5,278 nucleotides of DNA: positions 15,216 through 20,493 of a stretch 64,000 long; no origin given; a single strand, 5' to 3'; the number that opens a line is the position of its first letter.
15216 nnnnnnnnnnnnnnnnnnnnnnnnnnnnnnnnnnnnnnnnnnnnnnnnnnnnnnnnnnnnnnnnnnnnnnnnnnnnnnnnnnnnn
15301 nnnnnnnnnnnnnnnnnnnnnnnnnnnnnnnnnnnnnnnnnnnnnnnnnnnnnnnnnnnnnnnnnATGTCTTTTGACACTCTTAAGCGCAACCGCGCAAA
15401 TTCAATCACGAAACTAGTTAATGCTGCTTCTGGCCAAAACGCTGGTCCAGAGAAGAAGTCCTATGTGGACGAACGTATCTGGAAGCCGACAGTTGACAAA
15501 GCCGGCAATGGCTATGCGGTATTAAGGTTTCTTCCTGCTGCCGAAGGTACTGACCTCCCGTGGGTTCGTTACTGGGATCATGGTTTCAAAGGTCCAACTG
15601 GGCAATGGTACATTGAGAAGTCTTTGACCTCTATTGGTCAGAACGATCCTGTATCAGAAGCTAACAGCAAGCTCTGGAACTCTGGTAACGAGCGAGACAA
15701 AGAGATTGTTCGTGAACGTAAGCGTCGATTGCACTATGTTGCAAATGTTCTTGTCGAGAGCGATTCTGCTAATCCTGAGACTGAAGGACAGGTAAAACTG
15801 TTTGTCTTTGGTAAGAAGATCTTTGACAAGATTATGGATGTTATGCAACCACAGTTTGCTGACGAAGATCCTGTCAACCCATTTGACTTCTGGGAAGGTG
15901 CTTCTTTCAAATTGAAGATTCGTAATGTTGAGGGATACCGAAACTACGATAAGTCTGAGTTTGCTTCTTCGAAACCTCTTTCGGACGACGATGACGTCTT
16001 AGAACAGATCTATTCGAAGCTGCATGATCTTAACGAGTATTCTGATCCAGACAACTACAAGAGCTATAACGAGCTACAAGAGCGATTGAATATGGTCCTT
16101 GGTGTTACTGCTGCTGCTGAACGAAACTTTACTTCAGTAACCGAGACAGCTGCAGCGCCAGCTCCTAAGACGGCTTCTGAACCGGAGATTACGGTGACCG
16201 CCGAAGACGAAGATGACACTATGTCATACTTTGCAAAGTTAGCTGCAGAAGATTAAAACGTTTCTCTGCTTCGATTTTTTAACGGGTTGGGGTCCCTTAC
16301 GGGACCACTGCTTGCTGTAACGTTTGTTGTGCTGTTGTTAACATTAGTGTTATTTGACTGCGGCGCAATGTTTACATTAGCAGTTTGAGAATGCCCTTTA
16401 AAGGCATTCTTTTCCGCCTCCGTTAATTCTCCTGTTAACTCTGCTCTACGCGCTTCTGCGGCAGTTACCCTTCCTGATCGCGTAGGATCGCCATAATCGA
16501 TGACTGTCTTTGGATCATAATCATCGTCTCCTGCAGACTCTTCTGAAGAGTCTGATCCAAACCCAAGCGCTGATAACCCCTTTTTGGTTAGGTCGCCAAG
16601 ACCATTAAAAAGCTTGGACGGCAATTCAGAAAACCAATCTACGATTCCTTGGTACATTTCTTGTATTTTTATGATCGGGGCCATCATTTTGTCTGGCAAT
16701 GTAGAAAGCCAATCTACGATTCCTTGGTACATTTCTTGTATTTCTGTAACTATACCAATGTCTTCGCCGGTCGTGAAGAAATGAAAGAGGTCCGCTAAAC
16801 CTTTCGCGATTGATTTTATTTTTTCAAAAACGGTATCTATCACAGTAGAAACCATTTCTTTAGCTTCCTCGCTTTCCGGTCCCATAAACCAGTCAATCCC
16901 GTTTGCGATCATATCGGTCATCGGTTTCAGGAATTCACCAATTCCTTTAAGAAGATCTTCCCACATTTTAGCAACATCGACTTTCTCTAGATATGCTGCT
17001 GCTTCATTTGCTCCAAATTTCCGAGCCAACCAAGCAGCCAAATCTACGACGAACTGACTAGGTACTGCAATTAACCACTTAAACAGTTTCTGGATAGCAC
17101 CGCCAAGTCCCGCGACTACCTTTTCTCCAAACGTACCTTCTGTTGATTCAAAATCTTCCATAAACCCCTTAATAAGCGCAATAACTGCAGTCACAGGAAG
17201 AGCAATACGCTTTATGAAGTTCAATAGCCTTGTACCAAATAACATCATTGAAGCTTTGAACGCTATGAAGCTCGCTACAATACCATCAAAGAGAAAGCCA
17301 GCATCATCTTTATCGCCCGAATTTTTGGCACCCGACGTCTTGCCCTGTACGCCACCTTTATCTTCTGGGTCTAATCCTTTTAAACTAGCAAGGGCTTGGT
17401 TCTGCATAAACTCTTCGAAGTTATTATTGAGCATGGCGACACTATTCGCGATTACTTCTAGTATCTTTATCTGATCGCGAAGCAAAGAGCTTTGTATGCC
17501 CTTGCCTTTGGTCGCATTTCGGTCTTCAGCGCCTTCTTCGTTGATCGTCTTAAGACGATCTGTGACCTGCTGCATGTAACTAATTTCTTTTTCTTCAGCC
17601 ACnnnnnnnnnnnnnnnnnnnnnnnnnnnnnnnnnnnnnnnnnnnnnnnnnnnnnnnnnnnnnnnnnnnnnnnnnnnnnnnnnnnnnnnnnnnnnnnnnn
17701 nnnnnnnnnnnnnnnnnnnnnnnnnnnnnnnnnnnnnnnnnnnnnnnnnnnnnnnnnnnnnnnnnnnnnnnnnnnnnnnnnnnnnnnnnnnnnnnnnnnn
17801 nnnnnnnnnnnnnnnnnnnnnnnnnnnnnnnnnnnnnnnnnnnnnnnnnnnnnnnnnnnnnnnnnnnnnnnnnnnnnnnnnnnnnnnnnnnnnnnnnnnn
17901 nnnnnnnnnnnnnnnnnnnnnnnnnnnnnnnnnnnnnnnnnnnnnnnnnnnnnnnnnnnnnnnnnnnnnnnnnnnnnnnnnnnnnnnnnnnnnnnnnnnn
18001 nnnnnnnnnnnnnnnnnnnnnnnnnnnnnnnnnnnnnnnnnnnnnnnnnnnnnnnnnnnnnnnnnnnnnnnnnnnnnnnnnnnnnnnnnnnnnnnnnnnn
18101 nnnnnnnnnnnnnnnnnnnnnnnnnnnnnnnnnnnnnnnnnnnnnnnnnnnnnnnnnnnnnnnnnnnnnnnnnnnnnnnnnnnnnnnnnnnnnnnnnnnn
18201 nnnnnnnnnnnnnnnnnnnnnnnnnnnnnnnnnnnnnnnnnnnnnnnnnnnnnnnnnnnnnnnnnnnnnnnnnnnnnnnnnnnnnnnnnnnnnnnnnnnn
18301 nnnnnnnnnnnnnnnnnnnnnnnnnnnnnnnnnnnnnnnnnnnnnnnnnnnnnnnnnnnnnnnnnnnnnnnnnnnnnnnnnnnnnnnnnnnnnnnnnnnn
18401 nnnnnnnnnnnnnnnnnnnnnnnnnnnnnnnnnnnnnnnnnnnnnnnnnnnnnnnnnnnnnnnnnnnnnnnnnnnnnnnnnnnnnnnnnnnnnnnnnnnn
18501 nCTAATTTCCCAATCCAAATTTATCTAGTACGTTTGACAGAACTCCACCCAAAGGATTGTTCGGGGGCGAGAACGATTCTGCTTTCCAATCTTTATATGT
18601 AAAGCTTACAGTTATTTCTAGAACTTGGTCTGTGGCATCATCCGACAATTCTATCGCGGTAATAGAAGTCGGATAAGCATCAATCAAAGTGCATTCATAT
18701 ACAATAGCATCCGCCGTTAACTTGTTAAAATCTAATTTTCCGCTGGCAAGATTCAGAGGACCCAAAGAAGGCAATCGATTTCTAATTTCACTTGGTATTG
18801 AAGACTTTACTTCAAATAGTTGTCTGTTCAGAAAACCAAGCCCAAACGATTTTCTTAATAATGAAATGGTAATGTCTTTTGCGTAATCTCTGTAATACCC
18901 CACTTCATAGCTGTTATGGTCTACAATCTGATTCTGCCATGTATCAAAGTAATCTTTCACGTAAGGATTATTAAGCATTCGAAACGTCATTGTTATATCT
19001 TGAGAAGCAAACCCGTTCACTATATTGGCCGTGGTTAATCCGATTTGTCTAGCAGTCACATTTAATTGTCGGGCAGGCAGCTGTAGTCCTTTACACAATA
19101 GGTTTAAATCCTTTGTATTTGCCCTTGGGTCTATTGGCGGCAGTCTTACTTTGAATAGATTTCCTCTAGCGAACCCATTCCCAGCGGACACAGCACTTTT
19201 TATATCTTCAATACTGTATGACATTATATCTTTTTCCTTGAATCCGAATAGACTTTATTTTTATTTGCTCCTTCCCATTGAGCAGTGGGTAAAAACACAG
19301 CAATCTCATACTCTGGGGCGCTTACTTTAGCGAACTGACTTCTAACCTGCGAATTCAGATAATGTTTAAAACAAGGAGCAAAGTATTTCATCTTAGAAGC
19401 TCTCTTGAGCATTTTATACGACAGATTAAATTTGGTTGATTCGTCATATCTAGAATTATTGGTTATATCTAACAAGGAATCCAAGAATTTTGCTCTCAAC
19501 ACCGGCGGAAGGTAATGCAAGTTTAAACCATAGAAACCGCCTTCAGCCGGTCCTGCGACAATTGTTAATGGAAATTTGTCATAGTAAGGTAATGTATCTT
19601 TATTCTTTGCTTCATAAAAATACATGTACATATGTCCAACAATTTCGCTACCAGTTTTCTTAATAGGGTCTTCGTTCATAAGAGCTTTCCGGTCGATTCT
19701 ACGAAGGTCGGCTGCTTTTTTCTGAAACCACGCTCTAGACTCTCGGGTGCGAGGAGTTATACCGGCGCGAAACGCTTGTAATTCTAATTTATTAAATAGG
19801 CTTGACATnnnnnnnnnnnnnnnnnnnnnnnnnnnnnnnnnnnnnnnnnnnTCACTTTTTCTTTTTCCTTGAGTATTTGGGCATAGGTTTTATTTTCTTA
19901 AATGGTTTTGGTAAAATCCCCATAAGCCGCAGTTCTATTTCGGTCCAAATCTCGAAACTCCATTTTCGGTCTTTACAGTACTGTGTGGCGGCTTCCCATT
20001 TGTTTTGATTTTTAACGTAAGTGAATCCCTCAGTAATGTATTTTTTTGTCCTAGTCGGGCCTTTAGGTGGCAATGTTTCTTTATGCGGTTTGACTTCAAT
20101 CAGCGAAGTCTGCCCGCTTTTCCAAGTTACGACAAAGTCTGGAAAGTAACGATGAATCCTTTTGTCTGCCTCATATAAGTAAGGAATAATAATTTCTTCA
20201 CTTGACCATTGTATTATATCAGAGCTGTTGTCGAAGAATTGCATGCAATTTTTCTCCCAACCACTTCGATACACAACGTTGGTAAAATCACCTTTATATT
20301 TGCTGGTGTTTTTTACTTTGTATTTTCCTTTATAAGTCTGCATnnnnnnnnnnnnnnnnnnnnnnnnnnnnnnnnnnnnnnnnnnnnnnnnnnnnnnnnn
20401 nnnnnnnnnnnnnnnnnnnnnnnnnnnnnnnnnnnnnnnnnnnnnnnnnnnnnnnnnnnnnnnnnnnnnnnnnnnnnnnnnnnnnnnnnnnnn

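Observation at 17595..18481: Probable programmed -1 frameshift joining gp26 to gp51, a lambda G/GT-like chaperone pair in a T4-like phage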

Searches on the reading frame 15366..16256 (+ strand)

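Call 4: search_protein_families(library=pfam, proteins=[window:15366-16256:+], max_evalue=0.01)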
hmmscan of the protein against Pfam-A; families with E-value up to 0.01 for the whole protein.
window:15366-16256:+ (296 aa): 1 family
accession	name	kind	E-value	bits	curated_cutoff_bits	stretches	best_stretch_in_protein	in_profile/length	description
PF08804.16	gp32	-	1.9e-41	142.8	26.8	1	47-244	1-207/208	gp32 DNA binding protein like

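Call 5: search_protein_families(library=phrogs, proteins=[window:15366-16256:+], max_evalue=0.01)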
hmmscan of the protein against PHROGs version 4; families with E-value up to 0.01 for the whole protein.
window:15366-16256:+ (296 aa): 3 families
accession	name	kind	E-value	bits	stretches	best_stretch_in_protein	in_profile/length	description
phrog_224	-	DNA, RNA and nucleotide metabolism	2.6e-106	357.1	1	1-293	1-316/318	single strand DNA binding protein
phrog_1764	-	unknown function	1.6e-40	140.4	1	32-271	25-261/391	unknown function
phrog_1192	-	DNA, RNA and nucleotide metabolism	6.1e-22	79.5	1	13-277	4-262/326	single strand DNA binding protein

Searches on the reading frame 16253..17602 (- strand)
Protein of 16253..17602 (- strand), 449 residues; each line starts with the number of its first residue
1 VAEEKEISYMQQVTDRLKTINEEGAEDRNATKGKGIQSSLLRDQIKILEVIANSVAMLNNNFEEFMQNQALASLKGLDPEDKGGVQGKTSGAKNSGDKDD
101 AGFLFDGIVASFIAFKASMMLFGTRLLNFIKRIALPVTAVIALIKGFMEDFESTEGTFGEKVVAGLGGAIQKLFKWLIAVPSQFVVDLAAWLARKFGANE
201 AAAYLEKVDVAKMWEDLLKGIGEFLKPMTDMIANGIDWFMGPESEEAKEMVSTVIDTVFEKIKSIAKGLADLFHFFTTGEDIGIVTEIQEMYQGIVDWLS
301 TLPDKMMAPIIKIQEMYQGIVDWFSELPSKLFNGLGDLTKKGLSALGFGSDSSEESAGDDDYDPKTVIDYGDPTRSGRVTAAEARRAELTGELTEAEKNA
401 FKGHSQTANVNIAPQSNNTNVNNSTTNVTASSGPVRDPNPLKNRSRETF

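Call 4: search_protein_families(library=pfam, proteins=[window:16253-17602:-], max_evalue=0.01)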
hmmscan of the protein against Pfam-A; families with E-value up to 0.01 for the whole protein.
window:16253-17602:- (449 aa): 1 family
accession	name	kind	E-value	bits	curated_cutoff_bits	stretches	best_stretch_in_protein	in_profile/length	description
PF07662.18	Nucleos_tra2_C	-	0.0005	20.2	32.3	1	110-208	46-143/213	Na+ dependent nucleoside transporter C-terminus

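Call 5: search_protein_families(library=phrogs, proteins=[window:16253-17602:-], max_evalue=0.01)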
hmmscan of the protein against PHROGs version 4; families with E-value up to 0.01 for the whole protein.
window:16253-17602:- (449 aa): 3 families
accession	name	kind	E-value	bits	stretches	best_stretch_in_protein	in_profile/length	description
phrog_5448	-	tail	1.3e-05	23.3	1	115-339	1567-1790/3103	tail length tape measure protein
phrog_4200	-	tail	1.5e-05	24.8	1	133-359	388-616/732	tail length tape measure protein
phrog_4372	-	tail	0.00038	19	1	124-343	1125-1338/1681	tail length tape measure protein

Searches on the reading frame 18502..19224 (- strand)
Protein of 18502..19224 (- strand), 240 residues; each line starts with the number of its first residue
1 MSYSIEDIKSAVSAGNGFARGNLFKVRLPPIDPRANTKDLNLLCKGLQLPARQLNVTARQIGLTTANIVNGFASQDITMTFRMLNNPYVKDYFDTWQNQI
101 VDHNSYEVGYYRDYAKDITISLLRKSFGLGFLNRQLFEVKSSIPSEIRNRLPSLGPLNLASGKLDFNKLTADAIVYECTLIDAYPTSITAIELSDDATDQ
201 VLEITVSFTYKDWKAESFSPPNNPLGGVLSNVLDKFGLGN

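Call 4: search_protein_families(library=pfam, proteins=[window:18502-19224:-], max_evalue=0.01)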
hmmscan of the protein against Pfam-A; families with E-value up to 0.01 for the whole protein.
window:18502-19224:- (240 aa): 0 families

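Call 5: search_protein_families(library=phrogs, proteins=[window:18502-19224:-], max_evalue=0.01)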
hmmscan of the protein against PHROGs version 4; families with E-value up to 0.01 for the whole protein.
window:18502-19224:- (240 aa): 3 families
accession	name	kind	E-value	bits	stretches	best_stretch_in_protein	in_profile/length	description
phrog_45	-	tail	2.8e-34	119.8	1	1-217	74-256/350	tail tube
phrog_3629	-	tail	1.7e-23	84.2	2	36-123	72-159/313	tail tube protein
phrog_7274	-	unknown function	0.0023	18.6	1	37-129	92-183/227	-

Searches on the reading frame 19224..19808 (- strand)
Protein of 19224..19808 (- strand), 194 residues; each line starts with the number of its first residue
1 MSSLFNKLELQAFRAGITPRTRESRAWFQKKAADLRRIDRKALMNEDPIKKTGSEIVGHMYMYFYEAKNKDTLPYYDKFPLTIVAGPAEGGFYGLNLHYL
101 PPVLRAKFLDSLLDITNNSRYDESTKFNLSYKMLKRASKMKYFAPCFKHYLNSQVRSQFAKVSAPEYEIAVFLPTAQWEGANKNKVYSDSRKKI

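Call 4: search_protein_families(library=pfam, proteins=[window:19224-19808:-], max_evalue=0.01)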
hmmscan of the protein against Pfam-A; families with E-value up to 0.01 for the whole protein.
window:19224-19808:- (194 aa): 0 families

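Call 5: search_protein_families(library=phrogs, proteins=[window:19224-19808:-], max_evalue=0.01)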
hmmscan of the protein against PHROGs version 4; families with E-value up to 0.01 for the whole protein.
window:19224-19808:- (194 aa): 1 family
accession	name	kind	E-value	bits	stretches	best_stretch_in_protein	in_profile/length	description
phrog_429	-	DNA, RNA and nucleotide metabolism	4.8e-52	177.8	1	8-193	27-206/210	DNA end protector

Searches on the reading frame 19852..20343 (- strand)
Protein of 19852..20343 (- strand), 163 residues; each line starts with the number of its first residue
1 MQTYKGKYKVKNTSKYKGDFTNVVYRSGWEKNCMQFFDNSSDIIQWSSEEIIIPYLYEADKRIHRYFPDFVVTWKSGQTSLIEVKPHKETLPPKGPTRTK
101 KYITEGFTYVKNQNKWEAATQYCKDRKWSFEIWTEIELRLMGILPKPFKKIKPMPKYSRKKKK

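Call 4: search_protein_families(library=pfam, proteins=[window:19852-20343:-], max_evalue=0.01)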
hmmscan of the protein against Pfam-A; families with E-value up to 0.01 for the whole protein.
window:19852-20343:- (163 aa): 1 family
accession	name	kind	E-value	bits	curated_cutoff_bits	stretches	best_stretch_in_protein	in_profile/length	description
PF08722.17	Tn7_TnsA-like_N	-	9e-20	71.5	26.5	1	41-135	2-85/85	TnsA-like endonuclease N terminal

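Call 5: search_protein_families(library=phrogs, proteins=[window:19852-20343:-], max_evalue=0.01)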
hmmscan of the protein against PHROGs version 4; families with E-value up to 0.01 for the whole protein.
window:19852-20343:- (163 aa): 3 families
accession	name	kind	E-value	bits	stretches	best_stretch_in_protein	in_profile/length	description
phrog_218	-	connector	3.5e-55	187.1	1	2-141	2-144/148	head closure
phrog_14892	-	connector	1.1e-28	101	1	34-142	1-114/117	head closure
phrog_15137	-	DNA, RNA and nucleotide metabolism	6.6e-06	26.9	1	17-86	121-188/236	endonuclease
